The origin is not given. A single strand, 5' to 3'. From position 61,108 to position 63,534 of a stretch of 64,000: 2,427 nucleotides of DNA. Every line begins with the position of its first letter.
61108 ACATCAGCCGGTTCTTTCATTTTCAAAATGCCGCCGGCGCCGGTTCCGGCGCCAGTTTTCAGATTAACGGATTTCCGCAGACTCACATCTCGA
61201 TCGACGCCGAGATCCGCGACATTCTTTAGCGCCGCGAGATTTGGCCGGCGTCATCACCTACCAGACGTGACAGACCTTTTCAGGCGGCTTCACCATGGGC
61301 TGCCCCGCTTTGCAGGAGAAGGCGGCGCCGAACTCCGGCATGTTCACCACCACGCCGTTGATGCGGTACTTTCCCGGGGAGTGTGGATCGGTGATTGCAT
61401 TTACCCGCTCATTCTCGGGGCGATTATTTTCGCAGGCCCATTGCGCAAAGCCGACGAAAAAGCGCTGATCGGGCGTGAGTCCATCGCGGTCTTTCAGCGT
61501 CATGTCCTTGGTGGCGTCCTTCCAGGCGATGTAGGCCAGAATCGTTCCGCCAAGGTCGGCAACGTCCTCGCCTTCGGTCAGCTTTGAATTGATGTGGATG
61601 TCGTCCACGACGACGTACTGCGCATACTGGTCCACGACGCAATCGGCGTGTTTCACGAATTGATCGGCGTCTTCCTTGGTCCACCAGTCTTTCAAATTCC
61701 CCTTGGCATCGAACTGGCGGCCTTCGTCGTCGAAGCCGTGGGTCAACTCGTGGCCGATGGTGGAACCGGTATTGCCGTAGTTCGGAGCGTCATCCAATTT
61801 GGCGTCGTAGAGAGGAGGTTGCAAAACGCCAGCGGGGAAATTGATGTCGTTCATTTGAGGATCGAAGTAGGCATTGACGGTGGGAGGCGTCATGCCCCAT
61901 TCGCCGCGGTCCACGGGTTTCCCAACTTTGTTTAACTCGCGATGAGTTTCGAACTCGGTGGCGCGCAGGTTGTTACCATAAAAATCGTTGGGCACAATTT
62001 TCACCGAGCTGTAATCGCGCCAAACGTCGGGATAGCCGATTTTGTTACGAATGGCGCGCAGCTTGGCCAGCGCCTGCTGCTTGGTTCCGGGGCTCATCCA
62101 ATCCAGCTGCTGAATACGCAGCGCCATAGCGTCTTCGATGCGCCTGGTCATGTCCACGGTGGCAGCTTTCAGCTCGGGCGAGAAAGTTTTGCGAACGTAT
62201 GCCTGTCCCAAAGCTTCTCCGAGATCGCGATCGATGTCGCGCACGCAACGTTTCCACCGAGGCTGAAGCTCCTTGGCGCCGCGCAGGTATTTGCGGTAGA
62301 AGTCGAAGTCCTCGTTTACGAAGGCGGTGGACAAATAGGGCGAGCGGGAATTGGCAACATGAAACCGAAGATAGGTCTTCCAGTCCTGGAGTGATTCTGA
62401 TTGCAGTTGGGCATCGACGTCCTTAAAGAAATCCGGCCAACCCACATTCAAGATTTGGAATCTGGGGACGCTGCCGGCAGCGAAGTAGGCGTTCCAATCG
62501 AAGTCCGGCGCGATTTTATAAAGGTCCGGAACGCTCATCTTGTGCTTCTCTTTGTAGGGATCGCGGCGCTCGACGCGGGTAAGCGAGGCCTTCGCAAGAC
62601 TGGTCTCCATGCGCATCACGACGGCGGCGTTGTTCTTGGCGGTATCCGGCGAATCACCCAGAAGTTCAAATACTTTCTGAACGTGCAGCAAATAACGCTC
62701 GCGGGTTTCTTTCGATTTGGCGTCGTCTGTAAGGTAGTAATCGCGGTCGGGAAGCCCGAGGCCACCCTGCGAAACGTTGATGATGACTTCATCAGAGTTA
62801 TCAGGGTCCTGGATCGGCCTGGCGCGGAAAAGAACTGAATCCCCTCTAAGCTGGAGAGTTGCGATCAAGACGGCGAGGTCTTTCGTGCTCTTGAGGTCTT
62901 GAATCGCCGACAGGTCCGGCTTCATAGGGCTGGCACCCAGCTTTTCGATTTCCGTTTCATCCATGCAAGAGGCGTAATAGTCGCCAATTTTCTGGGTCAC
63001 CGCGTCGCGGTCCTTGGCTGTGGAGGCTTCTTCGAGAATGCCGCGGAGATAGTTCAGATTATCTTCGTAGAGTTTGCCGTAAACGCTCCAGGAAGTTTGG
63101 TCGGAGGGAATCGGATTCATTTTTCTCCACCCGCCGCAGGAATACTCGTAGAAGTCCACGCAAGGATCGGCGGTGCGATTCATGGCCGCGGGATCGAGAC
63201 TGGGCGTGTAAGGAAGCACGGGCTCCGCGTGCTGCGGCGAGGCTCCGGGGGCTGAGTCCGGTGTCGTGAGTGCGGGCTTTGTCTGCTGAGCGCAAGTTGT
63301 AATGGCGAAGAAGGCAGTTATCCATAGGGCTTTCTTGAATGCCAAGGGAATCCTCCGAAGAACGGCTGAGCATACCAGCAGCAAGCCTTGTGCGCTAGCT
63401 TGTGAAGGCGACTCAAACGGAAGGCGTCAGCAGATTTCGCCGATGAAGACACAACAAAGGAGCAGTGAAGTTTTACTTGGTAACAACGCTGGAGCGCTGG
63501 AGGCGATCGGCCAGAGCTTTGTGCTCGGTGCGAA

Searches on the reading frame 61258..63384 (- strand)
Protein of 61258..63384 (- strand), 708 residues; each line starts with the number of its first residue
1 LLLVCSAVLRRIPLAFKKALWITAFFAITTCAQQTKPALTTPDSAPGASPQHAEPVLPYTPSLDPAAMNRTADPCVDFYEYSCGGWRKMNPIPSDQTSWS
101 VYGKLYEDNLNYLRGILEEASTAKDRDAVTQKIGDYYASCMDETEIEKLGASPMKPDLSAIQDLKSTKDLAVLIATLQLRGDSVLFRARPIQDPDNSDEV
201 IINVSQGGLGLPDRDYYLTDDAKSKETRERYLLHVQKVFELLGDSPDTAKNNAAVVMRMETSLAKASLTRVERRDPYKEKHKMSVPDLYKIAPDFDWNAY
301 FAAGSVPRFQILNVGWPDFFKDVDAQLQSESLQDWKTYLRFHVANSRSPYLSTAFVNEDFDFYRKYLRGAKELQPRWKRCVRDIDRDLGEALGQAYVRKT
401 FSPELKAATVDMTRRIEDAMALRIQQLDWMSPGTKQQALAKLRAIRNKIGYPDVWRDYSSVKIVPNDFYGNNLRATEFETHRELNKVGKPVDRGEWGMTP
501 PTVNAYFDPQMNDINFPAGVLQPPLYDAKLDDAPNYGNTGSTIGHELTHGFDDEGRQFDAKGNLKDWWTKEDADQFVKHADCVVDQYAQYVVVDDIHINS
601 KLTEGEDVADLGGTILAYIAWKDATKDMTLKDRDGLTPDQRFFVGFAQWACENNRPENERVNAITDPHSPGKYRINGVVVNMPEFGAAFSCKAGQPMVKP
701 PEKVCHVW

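Call 20: search_protein_families(library=pfam, proteins=[window:61258-63384:-], max_evalue=0.00001)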
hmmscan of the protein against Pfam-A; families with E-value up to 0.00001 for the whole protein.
window:61258-63384:- (708 aa): 2 families
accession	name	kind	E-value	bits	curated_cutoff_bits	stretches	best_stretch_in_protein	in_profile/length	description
PF05649.18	Peptidase_M13_N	-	2.9e-123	412.5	32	1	74-452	1-381/381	Peptidase family M13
PF01431.27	Peptidase_M13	-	3.4e-66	223.2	24.5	1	504-704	1-204/205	Peptidase family M13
